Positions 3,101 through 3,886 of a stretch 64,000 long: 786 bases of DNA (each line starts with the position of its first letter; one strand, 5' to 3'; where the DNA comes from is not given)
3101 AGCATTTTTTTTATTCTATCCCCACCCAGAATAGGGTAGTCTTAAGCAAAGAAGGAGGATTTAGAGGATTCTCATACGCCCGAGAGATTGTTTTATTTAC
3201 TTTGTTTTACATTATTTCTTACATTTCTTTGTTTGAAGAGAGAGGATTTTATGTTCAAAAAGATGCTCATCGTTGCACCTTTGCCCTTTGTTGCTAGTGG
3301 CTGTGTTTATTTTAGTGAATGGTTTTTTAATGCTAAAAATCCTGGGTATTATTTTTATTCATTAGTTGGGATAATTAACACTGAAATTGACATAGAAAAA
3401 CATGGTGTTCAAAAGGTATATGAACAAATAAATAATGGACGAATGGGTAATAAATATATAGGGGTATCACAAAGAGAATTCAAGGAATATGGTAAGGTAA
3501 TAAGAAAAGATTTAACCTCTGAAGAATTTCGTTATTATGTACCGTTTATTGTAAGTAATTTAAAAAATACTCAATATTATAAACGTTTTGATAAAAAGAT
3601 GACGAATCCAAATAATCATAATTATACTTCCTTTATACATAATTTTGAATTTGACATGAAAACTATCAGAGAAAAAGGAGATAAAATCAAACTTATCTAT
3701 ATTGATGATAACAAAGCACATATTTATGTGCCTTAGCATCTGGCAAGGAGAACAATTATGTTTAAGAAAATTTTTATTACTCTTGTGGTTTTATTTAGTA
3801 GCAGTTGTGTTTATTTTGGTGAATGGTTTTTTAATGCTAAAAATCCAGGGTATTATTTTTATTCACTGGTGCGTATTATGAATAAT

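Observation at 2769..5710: Decayed, apparently undescribed T1SS-dependent toxin / lipoprotein-immunity island inserted between glpQ and glpF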

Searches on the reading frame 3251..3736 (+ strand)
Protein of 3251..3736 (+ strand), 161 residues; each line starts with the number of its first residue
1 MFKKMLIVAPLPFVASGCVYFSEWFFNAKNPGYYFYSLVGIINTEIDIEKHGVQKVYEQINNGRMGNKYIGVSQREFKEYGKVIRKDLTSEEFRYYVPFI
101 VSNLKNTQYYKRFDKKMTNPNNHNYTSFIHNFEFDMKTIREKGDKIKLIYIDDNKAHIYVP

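Call 3: search_protein_families(library=pfam, proteins=[window:3251-3736:+], max_evalue=1)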
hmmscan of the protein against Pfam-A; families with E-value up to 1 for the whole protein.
window:3251-3736:+ (161 aa): 2 families
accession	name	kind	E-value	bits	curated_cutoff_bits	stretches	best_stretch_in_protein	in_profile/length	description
PF08862.16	DUF1829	-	0.048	14.6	22.2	1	106-158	16-66/87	Domain of unknown function DUF1829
PF16677.11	GP3_package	-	0.12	13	29.4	1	68-132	41-97/105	DNA-packaging protein gp3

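Call 4: search_protein_families(library=ncbifam, proteins=[window:3251-3736:+], max_evalue=1)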
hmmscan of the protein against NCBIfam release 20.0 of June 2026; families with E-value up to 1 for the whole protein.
window:3251-3736:+ (161 aa): 1 family
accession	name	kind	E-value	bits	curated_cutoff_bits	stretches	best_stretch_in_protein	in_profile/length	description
TIGR03502.1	lipase_Pla1_cef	subfamily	0.092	10.9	383.9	1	78-147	609-685/790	VolA/Pla-1 family phospholipase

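Call 6: list_cluster_members(proteins=[window:3251-3736:+, window:3758-4240:+, window:4260-4892:+, window:4906-5607:+, window:2750-3004:-, window:372-1451:+, window:1632-2711:+])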
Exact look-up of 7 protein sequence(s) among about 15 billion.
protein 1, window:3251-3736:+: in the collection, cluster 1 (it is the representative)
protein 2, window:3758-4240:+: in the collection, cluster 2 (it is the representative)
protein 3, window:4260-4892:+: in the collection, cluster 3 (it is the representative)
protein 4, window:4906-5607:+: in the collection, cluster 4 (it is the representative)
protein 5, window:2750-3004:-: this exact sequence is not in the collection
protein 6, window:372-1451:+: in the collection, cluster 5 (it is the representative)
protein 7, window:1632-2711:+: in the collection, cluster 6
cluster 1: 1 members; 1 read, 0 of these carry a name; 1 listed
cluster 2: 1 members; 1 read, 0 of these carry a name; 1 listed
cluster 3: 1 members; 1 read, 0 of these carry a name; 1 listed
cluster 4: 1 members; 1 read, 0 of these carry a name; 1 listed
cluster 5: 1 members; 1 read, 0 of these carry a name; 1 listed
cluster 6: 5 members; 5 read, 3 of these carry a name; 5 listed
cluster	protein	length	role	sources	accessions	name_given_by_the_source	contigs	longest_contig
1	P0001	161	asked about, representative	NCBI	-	-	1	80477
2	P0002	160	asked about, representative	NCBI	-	-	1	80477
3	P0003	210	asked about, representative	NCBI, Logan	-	-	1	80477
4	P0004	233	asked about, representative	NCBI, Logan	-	-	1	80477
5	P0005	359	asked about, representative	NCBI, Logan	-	-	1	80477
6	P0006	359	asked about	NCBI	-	-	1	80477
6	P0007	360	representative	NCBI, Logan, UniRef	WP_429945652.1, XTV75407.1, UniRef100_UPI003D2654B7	IS481 family transposase [Bibersteinia trehalosi] | IS481 family transposase n=6 Tax=Pasteurellaceae TaxID=712 RepID=UPI003D2654B7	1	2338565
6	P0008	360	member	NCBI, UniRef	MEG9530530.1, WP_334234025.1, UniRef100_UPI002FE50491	IS481 family transposase [Mannheimia indoligenes] | IS481 family transposase n=1 Tax=Mannheimia indoligenes TaxID=3103145 RepID=UPI002FE50491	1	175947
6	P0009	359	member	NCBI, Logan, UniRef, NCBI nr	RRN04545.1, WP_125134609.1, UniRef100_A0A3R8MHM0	IS481 family transposase [Bibersteinia trehalosi] | IS481 family transposase n=1 Tax=Bibersteinia trehalosi TaxID=47735 RepID=A0A3R8MHM0_BIBTR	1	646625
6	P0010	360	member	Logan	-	-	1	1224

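Call 7: find_homologous_proteins(query=P0003, max_evalue=0.01)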
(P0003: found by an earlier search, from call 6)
Query P0003 (210 aa): 1 proteins with E <= 0.01 among 58 candidates.
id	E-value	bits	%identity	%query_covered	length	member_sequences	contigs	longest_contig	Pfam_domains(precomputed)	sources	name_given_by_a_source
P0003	1.7e-138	477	100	100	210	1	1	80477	-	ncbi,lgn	-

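Call 9: find_homologous_proteins(query=P0004, max_evalue=0.001)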
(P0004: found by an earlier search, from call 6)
Query P0004 (233 aa): 6 proteins with E <= 0.001 among 227 candidates.
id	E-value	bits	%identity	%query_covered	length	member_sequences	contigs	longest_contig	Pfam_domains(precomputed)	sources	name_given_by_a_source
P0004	8.4e-150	514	100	100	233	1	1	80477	-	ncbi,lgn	-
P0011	4.4e-8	51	30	60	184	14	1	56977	PF06594.18,PF00353.26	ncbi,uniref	ncbi:hypothetical protein K3H40_18045, partial [Aeromonas veronii]|uniref:calcium-binding protein n=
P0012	5.7e-8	51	32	51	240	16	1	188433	PF06594.18,PF00353.26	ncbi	ncbi:calcium-binding protein, partial [Aeromonas veronii]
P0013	1.8e-7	49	33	51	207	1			PF06594.18,PF00353.26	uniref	uniref:calcium-binding protein n=1 Tax=Aeromonas veronii TaxID=654 RepID=UPI003BA34CF0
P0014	5.5e-7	47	33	51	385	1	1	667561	PF06594.18,PF00353.26,PF08339.16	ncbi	ncbi:calcium-binding protein, partial [Aeromonas veronii]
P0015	2.5e-6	45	33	51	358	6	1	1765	PF06594.18,PF00353.26,PF08339.16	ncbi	ncbi:MAG: calcium-binding protein, partial [Shewanella sp.]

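Call 11: find_homologous_proteins(query=A1, max_evalue=0.01)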
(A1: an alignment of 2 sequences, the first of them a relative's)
Query A1 (2 sequences) (161 aa, profile of the alignment): 2 proteins with E <= 0.01 among 758 candidates.
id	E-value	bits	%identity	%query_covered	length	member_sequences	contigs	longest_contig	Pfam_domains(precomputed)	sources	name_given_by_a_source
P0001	1.8e-94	332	100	100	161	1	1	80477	-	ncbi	-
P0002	8.2e-92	323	60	100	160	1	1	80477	-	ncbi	-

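Call 12: find_encoding_contigs(protein=P0003, flank=10000, max_places=3)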
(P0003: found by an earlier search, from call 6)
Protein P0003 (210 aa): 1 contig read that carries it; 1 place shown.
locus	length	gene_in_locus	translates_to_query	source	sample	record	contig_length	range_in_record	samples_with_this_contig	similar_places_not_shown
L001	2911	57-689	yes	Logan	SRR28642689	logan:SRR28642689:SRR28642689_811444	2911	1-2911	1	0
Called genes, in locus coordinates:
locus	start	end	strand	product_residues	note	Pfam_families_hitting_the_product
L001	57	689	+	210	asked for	-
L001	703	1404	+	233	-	-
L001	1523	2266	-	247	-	PF00230:MIP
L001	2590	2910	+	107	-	?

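Call 14: find_related_loci(query=P0005, collection=genome_contigs, flank=10000)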
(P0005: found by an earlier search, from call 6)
Query P0005 (359 aa) in genome_contigs; peptide patterns used: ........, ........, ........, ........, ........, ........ (x = any residue, [..] = any of these).
215 stretches matched a pattern; 155 encode a relative of the query (tblastn E <= 1e-3); the best 80 are kept; 80 distinct loci.
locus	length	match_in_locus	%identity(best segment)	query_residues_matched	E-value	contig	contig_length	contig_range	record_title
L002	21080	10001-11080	88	1-358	0e+0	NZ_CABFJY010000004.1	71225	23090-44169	Actinobacillus vicugnae isolate W16181, whole genome shotgun sequence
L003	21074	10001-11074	85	2-358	0e+0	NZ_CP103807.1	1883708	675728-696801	Actinobacillus genomosp. 2 strain CCUG15571 chromosome, complete genome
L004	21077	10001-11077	86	2-359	0e+0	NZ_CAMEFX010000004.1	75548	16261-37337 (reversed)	MAG: uncultured Actinobacillus sp. isolate SRR11489771_bin.12_metaWRAP_v1.3_MAG ERZ11466745.26, whole genome shotgun seq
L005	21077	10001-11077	86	2-359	0e+0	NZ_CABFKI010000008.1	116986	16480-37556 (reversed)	Actinobacillus porcinus strain NM319, whole genome shotgun sequence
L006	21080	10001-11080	86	1-358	0e+0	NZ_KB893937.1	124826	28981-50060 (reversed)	Actinobacillus capsulatus DSM 19761 C228DRAFT_scaffold00008.8, whole genome shotgun sequence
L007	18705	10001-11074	84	2-359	0e+0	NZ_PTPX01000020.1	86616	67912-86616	Glaesserella australis strain HS4635 contig_11, whole genome shotgun sequence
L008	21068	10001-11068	83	2-359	0e+0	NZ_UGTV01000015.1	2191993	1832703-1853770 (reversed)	Pasteurella canis strain NCTC11621, whole genome shotgun sequence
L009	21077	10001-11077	83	2-358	0e+0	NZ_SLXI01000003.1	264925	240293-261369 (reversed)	Bisgaardia hudsonensis strain DSM 28231 Ga0310497_103, whole genome shotgun sequence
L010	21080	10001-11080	83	2-359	0e+0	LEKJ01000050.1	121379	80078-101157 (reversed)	Pasteurellaceae bacterium LFhippo2 contig_4_1, whole genome shotgun sequence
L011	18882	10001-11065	84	2-358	0e+0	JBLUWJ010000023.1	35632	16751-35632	Bisgaard Taxon 45 strain CDC G 9955 CDC-G-9955_contig00023, whole genome shotgun sequence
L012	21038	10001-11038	84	4-358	0e+0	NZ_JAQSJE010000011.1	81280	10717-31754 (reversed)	Mannheimia cairinae strain AT1 cont11, whole genome shotgun sequence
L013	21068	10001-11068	83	2-359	0e+0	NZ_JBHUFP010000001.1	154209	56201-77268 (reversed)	Pasteurella oralis strain CCM 7950 GCM70020293_16, whole genome shotgun sequence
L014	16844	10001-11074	82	1-357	0e+0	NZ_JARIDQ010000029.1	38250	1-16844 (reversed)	MAG: Otariodibacter sp. isolate cluster2_bin.66 k127_1348818, whole genome shotgun sequence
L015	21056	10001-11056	83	2-356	0e+0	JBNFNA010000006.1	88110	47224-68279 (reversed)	Bisgaard Taxon 46 strain CDC_F4646 cont6, whole genome shotgun sequence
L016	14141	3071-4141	83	2-359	0e+0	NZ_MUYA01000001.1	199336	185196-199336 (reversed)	Haemophilus paracuniculus strain CCUG 43573 43573T_ctg_0000001, whole genome shotgun sequence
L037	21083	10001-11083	80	1-358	0e+0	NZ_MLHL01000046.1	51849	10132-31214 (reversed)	Rodentibacter trehalosifermentans strain H1987082031 contig_46, whole genome shotgun sequence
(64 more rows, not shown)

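Call 17: search_protein_representatives(protein=P0003)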
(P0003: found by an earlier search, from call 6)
Query: 210 residues. Proteins with E-value up to 0.001 (for the whole library): 12; up to 1e-10: 7; up to 1e-30: 1. The best 12 are listed.
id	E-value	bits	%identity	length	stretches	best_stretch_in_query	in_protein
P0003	5.3e-139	477.0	100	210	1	1-210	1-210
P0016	2.3e-21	92.8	43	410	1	64-210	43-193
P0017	5.5e-21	91.5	38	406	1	62-210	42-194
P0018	5.1e-19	85.1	44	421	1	80-192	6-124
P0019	7.0e-14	68.3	39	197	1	79-206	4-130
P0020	1.2e-13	67.5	35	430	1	10-210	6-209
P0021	3.0e-12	63.0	39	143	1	81-188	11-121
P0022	2.4e-10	56.8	58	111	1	80-129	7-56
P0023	4.7e-10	55.8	36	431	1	80-198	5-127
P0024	2.4e-09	53.5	40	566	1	79-202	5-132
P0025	1.4e-04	37.9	40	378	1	80-191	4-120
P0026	6.8e-04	35.7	37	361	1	77-187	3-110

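Call 20: find_encoding_contigs(protein=P0017, flank=10000, max_places=4)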
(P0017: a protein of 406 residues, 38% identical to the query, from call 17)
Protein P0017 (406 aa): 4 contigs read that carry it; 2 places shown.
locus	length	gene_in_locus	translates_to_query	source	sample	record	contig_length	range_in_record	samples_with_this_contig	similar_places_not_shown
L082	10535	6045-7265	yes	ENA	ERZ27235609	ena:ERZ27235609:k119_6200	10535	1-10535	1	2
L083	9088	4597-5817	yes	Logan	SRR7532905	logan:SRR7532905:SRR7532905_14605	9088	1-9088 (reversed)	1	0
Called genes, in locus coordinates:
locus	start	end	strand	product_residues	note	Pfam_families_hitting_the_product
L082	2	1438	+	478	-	?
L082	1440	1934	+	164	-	-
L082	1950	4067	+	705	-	PF03412:Peptidase_C39, PF00664:ABC_membrane, PF00005:ABC_tran, PF02463:SMC_N (faint)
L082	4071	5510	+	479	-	PF00364:Biotin_lipoyl (faint), PF25917:BSH_RND, PF25973:BSH_CzcB (faint), PF25984:BSH_YknX (weak), PF25988:HH_CyaD (weak), PF26002:Beta-barrel_AprE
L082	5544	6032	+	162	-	-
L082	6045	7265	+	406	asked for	-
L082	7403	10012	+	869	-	PF17900:Peptidase_M1_N, PF01433:Peptidase_M1, PF11940:DUF3458, PF17432:DUF3458_C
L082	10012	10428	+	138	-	PF05656:DUF805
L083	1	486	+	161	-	?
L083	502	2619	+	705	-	PF03412:Peptidase_C39, PF00664:ABC_membrane, PF00005:ABC_tran, PF02463:SMC_N (faint)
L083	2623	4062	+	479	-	PF00364:Biotin_lipoyl (faint), PF25917:BSH_RND, PF25973:BSH_CzcB (faint), PF25984:BSH_YknX (weak), PF25988:HH_CyaD (weak), PF26002:Beta-barrel_AprE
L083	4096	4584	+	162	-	-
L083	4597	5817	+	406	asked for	-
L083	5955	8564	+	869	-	PF17900:Peptidase_M1_N, PF01433:Peptidase_M1, PF11940:DUF3458, PF17432:DUF3458_C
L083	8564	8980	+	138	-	PF05656:DUF805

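Call 22: find_encoding_contigs(protein=P0016, flank=10000, max_places=4)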
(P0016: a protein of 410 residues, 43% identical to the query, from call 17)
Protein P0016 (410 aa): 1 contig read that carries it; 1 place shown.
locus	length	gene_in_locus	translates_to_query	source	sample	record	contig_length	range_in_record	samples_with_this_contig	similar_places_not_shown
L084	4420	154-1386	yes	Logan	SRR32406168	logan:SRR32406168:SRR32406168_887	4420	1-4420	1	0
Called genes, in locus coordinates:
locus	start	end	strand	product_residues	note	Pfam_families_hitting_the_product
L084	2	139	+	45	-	?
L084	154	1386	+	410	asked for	PF00353:HemolysinCabind (weak)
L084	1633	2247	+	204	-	PF03548:LolA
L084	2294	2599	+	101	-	PF01371:Trp_repressor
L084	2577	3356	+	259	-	PF00912:Transgly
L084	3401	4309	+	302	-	PF18030:Rimk_N, PF14397:ATPgrasp_ST (faint), PF02655:ATP-grasp_3, PF08443:RimK, PF02955:GSH-S_ATP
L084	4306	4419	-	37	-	?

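Call 23: find_encoding_contigs(protein=P0020, flank=10000, max_places=4)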
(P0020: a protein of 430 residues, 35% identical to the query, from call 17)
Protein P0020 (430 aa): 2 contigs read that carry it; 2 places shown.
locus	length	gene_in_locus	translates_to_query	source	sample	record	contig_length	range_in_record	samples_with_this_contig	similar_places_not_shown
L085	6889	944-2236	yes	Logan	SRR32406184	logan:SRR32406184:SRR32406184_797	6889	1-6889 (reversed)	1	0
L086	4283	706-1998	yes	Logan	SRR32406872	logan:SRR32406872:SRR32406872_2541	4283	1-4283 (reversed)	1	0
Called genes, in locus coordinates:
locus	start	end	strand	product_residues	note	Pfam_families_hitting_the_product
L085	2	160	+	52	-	?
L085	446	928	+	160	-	-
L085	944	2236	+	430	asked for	-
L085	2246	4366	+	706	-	PF03412:Peptidase_C39, PF00664:ABC_membrane, PF00005:ABC_tran, PF02463:SMC_N (faint)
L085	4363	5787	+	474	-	PF25984:BSH_YknX (faint), PF25919:BSH_CusB (weak), PF25973:BSH_CzcB (faint), PF25988:HH_CyaD, PF25994:HH_AprE, PF26002:Beta-barrel_AprE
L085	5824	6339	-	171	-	PF22022:Phage_int_M, PF00589:Phage_integrase (weak)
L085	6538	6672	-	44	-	-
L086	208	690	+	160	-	-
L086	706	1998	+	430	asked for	-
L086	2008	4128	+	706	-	PF03412:Peptidase_C39, PF00664:ABC_membrane, PF00005:ABC_tran, PF02463:SMC_N (faint)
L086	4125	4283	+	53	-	?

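Call 33: search_protein_families(library=pfam, proteins=[L082:8-1435:+, L082:1440-1931:+, L082:5544-6029:+, L085:446-925:+, P0017, P0020, P0018, P0024], max_evalue=0.1)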
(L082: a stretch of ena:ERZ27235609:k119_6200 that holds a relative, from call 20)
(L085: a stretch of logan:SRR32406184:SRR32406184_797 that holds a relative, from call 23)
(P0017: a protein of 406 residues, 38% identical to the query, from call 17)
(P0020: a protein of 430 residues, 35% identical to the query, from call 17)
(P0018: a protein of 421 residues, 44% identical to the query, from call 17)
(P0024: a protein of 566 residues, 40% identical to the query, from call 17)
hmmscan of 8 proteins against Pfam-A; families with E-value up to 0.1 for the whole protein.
L082:8-1435:+ (476 aa): 1 family
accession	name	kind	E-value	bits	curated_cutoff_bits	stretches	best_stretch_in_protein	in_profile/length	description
PF13010.11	pRN1_helical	-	0.023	15.1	27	0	321-378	63-118/138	Primase helical domain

L082:1440-1931:+ (164 aa): 0 families

L082:5544-6029:+ (162 aa): 0 families

L085:446-925:+ (160 aa): 1 family
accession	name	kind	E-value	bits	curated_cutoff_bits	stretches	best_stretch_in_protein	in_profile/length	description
PF19004.6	DUF5733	-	0.091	13.3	27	0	62-90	31-59/115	Family of unknown function (DUF5733)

P0017 (406 aa): 2 families
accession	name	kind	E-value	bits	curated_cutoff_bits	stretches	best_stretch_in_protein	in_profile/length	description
PF08339.15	RTX_C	-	0.0046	17.6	30.2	1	302-376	5-76/132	RTX C-terminal domain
PF20081.4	DUF6475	-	0.073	13.9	28.5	0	136-163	25-52/90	Domain of unknown function (DUF6475)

P0020 (430 aa): 1 family
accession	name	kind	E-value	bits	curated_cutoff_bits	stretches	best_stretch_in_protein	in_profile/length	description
PF13123.11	DUF3978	-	0.0035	17.5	25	0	287-340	85-136/144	Protein of unknown function (DUF3978)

P0018 (421 aa): 4 families
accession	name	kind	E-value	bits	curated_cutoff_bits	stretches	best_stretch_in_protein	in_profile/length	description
PF05903.20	Peptidase_C97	-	0.0065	16.8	29.2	1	99-122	99-122/151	PPPDE putative peptidase domain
PF13499.12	EF-hand_7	-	0.041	14.7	30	0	279-307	7-32/67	EF-hand domain pair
PF13517.12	FG-GAP_3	-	0.045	14.8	26.9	0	232-292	1-58/61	FG-GAP-like repeat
PF01839.29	FG-GAP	-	0.072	13.4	22.1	0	206-218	2-14/37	FG-GAP repeat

P0024 (566 aa): 2 families
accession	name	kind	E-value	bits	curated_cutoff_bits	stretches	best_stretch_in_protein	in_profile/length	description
PF05903.20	Peptidase_C97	-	0.00055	20.2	29.2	1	38-116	54-118/151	PPPDE putative peptidase domain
PF22248.1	ERMP1_C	-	0.037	13.9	27.2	1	369-501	17-141/222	Endoplasmic reticulum metallopeptidase 1, C-terminal domain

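Call 34: search_solved_structures(query=A2, max_evalue=10)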
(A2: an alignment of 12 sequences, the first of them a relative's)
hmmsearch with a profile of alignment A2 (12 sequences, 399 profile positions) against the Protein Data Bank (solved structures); distinct sequences matched with E-value up to 10: 6.
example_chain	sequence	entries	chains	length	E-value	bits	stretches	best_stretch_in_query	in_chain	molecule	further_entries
6sjw_A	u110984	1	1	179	5.9e-32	114.5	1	207-359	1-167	Iron-regulated protein FrpC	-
6sjx_A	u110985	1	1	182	2.2e-31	112.7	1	208-359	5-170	Iron-regulated protein FrpC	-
6mi5_X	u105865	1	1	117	0.44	12.9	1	241-329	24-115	Lanmodulin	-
9omg_B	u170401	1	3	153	0.47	12.8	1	132-201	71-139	HIV Env gp41 ectodomain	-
9p6c_A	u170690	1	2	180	0.58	12.5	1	253-370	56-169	Hemolysin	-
8d43_B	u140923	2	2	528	1.3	11.3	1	171-246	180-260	Glucosidase 2 subunit beta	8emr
